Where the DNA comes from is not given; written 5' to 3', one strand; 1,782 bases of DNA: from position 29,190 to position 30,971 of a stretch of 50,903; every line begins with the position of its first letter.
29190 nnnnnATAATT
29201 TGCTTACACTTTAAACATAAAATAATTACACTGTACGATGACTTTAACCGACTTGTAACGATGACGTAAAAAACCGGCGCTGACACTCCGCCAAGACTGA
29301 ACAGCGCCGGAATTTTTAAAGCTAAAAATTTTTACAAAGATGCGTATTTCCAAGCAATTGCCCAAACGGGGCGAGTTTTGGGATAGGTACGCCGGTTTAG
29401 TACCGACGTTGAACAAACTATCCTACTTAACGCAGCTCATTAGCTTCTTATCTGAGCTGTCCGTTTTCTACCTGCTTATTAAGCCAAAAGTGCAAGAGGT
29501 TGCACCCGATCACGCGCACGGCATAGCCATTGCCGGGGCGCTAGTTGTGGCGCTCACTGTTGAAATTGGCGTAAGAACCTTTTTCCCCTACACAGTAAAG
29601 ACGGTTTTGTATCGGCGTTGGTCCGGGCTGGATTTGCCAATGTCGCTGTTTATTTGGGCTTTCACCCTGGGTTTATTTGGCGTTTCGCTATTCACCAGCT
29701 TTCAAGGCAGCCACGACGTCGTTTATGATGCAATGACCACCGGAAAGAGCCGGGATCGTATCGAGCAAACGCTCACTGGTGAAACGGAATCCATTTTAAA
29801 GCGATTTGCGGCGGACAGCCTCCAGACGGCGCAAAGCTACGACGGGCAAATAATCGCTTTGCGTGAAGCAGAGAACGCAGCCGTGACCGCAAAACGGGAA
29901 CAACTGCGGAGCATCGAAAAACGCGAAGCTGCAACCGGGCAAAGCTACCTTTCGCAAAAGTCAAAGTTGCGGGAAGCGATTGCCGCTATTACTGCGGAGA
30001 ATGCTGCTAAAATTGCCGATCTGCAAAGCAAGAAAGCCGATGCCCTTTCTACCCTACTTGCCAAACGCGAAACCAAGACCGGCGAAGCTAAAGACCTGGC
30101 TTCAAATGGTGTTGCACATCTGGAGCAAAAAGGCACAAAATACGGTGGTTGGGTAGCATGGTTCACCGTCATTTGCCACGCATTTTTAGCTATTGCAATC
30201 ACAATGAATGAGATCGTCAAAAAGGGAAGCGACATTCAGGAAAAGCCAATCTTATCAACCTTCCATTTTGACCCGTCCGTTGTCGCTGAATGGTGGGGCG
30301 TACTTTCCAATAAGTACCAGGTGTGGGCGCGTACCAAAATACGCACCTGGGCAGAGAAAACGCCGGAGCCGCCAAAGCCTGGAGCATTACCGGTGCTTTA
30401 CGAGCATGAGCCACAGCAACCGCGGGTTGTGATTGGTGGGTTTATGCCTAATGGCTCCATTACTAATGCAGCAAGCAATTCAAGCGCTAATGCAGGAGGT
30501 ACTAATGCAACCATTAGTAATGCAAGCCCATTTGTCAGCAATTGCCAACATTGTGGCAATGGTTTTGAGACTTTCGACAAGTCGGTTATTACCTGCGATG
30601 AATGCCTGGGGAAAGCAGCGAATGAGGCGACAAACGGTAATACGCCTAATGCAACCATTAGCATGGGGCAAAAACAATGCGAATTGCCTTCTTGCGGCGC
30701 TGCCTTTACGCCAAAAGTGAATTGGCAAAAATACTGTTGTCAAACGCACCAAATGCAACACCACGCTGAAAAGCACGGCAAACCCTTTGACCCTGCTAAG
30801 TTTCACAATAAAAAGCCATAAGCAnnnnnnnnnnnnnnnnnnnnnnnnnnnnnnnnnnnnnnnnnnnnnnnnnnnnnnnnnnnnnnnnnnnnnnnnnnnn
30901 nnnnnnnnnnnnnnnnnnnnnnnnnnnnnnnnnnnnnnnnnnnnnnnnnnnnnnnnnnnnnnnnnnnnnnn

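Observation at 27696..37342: Compact 9.6-kb integrative element in initiator tRNA-Met with a replication module but no transfer or virion genes (satellite-like?)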

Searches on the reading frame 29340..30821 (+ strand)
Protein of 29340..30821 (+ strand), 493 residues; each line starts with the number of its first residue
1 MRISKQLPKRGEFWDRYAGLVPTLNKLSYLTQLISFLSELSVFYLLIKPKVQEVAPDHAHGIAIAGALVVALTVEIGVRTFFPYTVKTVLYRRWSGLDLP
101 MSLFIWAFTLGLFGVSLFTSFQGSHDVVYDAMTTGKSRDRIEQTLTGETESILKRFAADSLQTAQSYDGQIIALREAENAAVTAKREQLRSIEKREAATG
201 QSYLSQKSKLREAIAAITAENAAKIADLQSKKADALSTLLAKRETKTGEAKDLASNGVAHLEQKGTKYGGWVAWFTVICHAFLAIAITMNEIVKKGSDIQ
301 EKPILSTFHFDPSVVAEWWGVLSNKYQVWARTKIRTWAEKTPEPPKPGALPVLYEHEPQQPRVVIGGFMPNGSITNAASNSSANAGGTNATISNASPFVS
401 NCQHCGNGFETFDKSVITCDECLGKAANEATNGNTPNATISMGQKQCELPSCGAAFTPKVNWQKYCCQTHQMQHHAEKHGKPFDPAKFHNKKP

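Call 7: search_protein_families(library=pfam, proteins=[window:29340-30821:+], max_evalue=0.01)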
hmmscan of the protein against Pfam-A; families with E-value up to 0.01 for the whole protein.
window:29340-30821:+ (493 aa): 0 families

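Call 16: search_protein_families(library=phrogs, proteins=[window:29340-30821:+], max_evalue=0.01)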
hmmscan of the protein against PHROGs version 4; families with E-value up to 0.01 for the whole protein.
window:29340-30821:+ (493 aa): 0 families

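Call 17: search_protein_families(library=ncbifam, proteins=[window:29340-30821:+], max_evalue=0.01)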
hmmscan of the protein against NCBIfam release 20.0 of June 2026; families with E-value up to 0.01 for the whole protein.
window:29340-30821:+ (493 aa): 0 families

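Call 40: search_dna_similar(query=window:29340-30821:+, collection=phages, mode=protein, max_evalue=0.01)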
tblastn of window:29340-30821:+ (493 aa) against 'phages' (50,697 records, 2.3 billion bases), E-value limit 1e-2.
No match.

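Call 44: search_protein_families(library=padloc, proteins=[window:29340-30821:+], max_evalue=0.01)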
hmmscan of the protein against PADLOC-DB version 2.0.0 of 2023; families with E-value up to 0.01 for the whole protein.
window:29340-30821:+ (493 aa): 0 families

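Call 75: find_related_loci(query=A2, collection=viral_contigs, flank=10000)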
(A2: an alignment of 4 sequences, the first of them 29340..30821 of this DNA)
Query A2 (493 aa) in viral_contigs; peptide patterns used: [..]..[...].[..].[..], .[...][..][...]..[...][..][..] (x = any residue, [..] = any of these).
39 stretches matched a pattern, but none encodes a relative of the query by tblastn (E <= 1e-3).

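Call 77: find_related_loci(query=A2, collection=genome_contigs, flank=10000)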
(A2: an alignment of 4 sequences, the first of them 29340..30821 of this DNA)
Query A2 (493 aa) in genome_contigs; peptide patterns used: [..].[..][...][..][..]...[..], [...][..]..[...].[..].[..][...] (x = any residue, [..] = any of these).
49 stretches matched a pattern; 8 encode a relative of the query (tblastn E <= 1e-3); 8 distinct loci.
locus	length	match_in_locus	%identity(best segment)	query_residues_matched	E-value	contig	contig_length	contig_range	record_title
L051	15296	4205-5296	61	1-364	5e-151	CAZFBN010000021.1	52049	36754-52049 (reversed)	MAG TPA_asm: uncultured Saprospiraceae bacterium isolate binchicken_co58_158 genome assembly, contig: NODE_491_length_52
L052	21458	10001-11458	33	1-485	3e-76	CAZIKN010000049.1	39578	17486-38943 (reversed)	MAG TPA_asm: uncultured Saprospiraceae bacterium isolate SRP199154_co2_62 genome assembly, contig: NODE_582_length_39578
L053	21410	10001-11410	30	1-492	3e-72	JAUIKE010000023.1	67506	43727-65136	MAG: Bacteroidia bacterium isolate Co_bin.344 NODE_3303_length_67506_cov_2.283382, whole genome shotgun sequence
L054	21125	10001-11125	35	1-361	2e-60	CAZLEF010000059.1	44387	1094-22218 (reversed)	MAG TPA_asm: uncultured Lewinella sp. isolate SRP329715_co2_34 genome assembly, contig: NODE_1737_length_44387_cov_9.240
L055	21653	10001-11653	30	7-492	9e-58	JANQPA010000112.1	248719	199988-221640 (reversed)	MAG: Saprospiraceae bacterium isolate IP29b_bin.15 k99_3936960, whole genome shotgun sequence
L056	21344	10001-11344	32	1-436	3e-54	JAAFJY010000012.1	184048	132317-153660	MAG: Chitinophagales bacterium isolate bin19.concoct.ball.100 WN_Chitinophagales_7_scaffold_12, whole genome shotgun seq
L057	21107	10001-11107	29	1-355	1e-42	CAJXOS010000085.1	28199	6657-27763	MAG TPA_asm: uncultured Lewinella sp. isolate SRR3880208_bin.3_MetaBAT_v2.12.1_MAG genome assembly, contig: NODE_242_len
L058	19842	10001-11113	27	1-356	5e-34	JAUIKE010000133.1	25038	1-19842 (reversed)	MAG: Bacteroidia bacterium isolate Co_bin.344 NODE_11422_length_25038_cov_1.825459, whole genome shotgun sequence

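Call 78: find_related_loci(query=A2, collection=metagenome_contigs, flank=10000)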
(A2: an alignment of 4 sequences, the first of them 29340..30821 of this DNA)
Query A2 (493 aa) in metagenome_contigs; peptide patterns used: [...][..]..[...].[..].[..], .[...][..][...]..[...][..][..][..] (x = any residue, [..] = any of these).
264 stretches matched a pattern; 4 encode a relative of the query (tblastn E <= 1e-3); 4 distinct loci.
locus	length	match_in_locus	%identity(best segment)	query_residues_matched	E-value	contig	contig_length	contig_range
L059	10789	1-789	52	236-492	6e-76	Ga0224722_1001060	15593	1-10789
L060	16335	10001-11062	36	1-341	8e-56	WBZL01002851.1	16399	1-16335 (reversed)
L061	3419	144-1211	32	13-355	1e-47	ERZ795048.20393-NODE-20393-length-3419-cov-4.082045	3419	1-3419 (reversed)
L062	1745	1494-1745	42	1-81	2e-14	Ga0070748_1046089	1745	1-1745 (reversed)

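Call 82: search_protein_families(library=pfam, proteins=[L055:6366-7649:+, L060:5585-7084:+, L059:1355-2722:+, L059:3440-4747:+, L059:5657-6505:+, L057:12864-16334:-, L057:8097-9245:+, L056:13315-14436:-, L052:15152-15934:+, L052:17690-18448:-], max_evalue=0.01)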
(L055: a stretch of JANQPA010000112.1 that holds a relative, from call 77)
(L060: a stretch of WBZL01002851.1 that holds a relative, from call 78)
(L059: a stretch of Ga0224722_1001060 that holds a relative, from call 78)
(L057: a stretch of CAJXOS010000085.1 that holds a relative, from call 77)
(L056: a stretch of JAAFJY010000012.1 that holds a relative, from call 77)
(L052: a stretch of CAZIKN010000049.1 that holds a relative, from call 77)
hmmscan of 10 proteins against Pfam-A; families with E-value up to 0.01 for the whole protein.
L055:6366-7649:+ (427 aa): 0 families

L060:5585-7084:+ (499 aa): 0 families

L059:1355-2722:+ (455 aa): 1 family
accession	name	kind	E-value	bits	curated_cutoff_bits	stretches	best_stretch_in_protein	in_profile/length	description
PF14136.11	DUF4303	-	0.0015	18.7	23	1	262-381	3-121/155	Domain of unknown function (DUF4303)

L059:3440-4747:+ (435 aa): 2 families
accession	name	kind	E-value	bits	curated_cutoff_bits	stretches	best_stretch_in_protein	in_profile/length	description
PF02486.25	Rep_trans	-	0.0021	18.1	29.6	1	150-328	2-163/201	Replication initiation factor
PF05144.20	Phage_CRI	-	0.0026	18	21.7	1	141-257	106-222/232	Replication-associated protein G2P N-terminal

L059:5657-6505:+ (282 aa): 1 family
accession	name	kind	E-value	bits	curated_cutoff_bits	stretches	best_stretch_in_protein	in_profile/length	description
PF12686.12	DUF3800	-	1.6e-05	26.1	21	1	29-234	3-148/149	Protein of unknown function (DUF3800)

L057:12864-16334:- (1156 aa): 5 families
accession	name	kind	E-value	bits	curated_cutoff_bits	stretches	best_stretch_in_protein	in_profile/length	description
PF20473.4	MmeI_Mtase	-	4.7e-34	118.2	27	1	399-696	6-251/259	MmeI, DNA-methyltransferase domain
PF20464.3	MmeI_N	-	1.5e-24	87.7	27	1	5-229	5-179/181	MmeI, N-terminal domain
PF20465.4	MmeI_hel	-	8.4e-20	71.8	27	1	236-307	2-75/75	MmeI, helicase spacer domain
PF20466.3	MmeI_TRD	-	3.4e-13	49.9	27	1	757-936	29-206/207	MmeI, target recognition domain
PF07669.17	Eco57I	-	9.5e-07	29.5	25.3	1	466-650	2-143/171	Eco57I restriction-modification methylase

L057:8097-9245:+ (382 aa): 0 families

L056:13315-14436:- (373 aa): 0 families

L052:15152-15934:+ (260 aa): 1 family
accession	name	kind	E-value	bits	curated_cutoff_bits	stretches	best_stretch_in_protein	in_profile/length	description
PF08346.17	AntA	-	9.1e-17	61.9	27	1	21-90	1-68/68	AntA/AntB antirepressor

L052:17690-18448:- (252 aa): 0 families

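Call 83: find_homologous_proteins(query=A2, max_evalue=0.001)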
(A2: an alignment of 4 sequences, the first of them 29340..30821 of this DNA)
Query A2 (4 sequences) (493 aa, profile of the alignment): 10 proteins with E <= 0.001 among 8000 candidates.
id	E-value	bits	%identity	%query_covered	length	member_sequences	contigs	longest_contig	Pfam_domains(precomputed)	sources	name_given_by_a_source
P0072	1.2e-253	861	61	74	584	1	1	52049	-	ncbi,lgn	-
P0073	7.5e-238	809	64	74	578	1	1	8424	-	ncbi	-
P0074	1.4e-217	742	100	100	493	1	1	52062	-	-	-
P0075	2.8e-190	652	55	100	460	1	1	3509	-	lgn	-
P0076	7.6e-185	634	68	100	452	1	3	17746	-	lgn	-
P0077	2.5e-179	616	66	100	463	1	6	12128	-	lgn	-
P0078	6.8e-118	413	32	100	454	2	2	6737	-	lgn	-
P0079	1.1e-109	386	33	100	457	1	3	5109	-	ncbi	-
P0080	4.6e-102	361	31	88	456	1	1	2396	-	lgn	-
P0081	3.0e-45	173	55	12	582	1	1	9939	-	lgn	-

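Call 84: find_encoding_contigs(protein=P0076, flank=10000, max_places=4)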
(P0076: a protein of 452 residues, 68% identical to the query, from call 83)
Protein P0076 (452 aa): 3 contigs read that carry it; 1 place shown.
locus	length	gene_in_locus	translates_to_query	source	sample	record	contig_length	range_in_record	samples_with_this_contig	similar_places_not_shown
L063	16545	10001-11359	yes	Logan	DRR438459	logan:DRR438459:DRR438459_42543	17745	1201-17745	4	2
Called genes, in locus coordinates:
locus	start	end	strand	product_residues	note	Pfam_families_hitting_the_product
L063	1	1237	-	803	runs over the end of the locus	PF13715:CarbopepD_reg_2, PF07715:Plug, PF00593:TonB_dep_Rec_b-barrel, PF14905:OMP_b-brl_3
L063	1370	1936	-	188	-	-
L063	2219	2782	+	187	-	PF10604:Polyketide_cyc2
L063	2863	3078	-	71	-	PF16277:DUF4926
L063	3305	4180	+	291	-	PF19964:EAD11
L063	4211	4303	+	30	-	-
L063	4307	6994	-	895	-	PF02629:CoA_binding, PF13380:CoA_binding_2, PF13508:Acetyltransf_7 (faint), PF13607:Succ_CoA_lig, PF19045:Ligase_CoA_2, PF13549:ATP-grasp_5, PF13302:Acetyltransf_3, PF00583:Acetyltransf_1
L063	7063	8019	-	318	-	PF00850:Hist_deacetyl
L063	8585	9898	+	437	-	PF00589:Phage_integrase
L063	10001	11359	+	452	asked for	-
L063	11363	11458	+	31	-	-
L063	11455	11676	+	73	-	-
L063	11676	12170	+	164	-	PF12728:HTH_17 (faint)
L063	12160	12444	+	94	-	-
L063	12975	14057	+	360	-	PF23343:REP_ORF2-G2P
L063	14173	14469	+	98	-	-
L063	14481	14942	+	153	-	-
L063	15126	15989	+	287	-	-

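Call 85: find_encoding_contigs(protein=P0077, flank=10000, max_places=6)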
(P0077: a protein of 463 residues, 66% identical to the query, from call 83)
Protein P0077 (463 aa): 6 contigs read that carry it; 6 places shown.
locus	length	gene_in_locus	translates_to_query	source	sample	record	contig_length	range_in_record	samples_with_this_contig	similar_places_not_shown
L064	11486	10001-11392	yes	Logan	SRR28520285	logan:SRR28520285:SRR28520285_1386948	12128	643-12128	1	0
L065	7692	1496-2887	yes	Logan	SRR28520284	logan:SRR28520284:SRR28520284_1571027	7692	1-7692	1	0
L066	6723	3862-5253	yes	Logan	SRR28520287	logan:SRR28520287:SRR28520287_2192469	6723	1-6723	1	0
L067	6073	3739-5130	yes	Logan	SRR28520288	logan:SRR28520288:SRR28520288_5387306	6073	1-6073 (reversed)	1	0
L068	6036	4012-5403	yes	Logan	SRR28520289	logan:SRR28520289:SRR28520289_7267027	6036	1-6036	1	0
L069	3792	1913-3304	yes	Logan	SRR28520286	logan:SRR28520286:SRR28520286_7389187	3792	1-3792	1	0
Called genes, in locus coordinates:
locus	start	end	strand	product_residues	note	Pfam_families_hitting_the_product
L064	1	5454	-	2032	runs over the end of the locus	?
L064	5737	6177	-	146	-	-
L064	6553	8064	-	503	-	-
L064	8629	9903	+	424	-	PF13102:Phage_int_SAM_5, PF00589:Phage_integrase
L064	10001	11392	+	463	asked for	-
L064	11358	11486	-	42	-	?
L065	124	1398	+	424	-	PF13102:Phage_int_SAM_5, PF00589:Phage_integrase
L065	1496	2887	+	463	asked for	-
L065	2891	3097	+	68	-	-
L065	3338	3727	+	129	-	PF12728:HTH_17 (weak)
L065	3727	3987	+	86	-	PF12728:HTH_17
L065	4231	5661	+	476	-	-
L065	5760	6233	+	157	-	-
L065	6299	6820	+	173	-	-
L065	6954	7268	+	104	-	-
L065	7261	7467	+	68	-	-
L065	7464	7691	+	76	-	?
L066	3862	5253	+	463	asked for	-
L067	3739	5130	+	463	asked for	-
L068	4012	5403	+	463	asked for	-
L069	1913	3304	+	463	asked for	-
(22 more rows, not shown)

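Call 98: search_solved_structures(query=A6, max_evalue=1)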
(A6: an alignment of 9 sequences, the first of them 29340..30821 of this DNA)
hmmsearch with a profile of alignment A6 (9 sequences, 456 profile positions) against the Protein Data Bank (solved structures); distinct sequences matched with E-value up to 1: 1.
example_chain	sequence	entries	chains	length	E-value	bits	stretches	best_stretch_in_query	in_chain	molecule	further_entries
8adl_G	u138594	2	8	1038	0.021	16.7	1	289-432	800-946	SEH-associated protein 4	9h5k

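Call 105: predict_structure(alignment_id=A6)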
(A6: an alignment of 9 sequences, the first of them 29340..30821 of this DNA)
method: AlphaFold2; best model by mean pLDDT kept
length: 493 residues; sequences in the alignment: 9
mean_pLDDT: 58.9   pTM: 0.32
mean pLDDT of the five models: 58.9, 56.7, 54.4, 53.2, 52.1
residues with pLDDT >= 90: 93; 70-90: 83; 50-70: 98; < 50: 219
segments of 3 or more residues with pLDDT < 50: 1-34, 54-59, 72-109, 289-320, 345-441, 491-493
pLDDT, mean of each block of 10 residues (from residue 1): 30 34 35 49 53 46 54 44 31 35 46 55 68 71 86 92 95 95 95 92 93 94 95 95 91 85 75 64 54 39 30 38 56 63 47 40 35 28 26 29 32 31 31 32 76 80 83 81 60 42
secondary structure, 60 per line:
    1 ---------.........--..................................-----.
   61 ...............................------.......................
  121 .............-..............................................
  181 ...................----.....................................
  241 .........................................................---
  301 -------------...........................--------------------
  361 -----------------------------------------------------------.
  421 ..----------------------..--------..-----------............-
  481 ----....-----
elements in order: H10-18 H21-54 H60-91 H98-133 H135-199 H204-297 H314-340 H468-479 H485-488

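Call 108: search_protein_families(library=pfam, proteins=[window:29340-30821:+], max_evalue=5)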
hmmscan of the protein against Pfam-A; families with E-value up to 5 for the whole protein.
window:29340-30821:+ (493 aa): 2 families
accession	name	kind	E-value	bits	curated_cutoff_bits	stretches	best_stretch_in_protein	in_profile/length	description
PF05449.16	Phage_holin_3_7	-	0.25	11.9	25.4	1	269-294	27-52/80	Putative 3TM holin, Phage_holin_3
PF20904.2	ExsD_M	-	0.9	10.1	27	0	177-213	30-66/66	Antiactivator protein ExsD helical hairpin domain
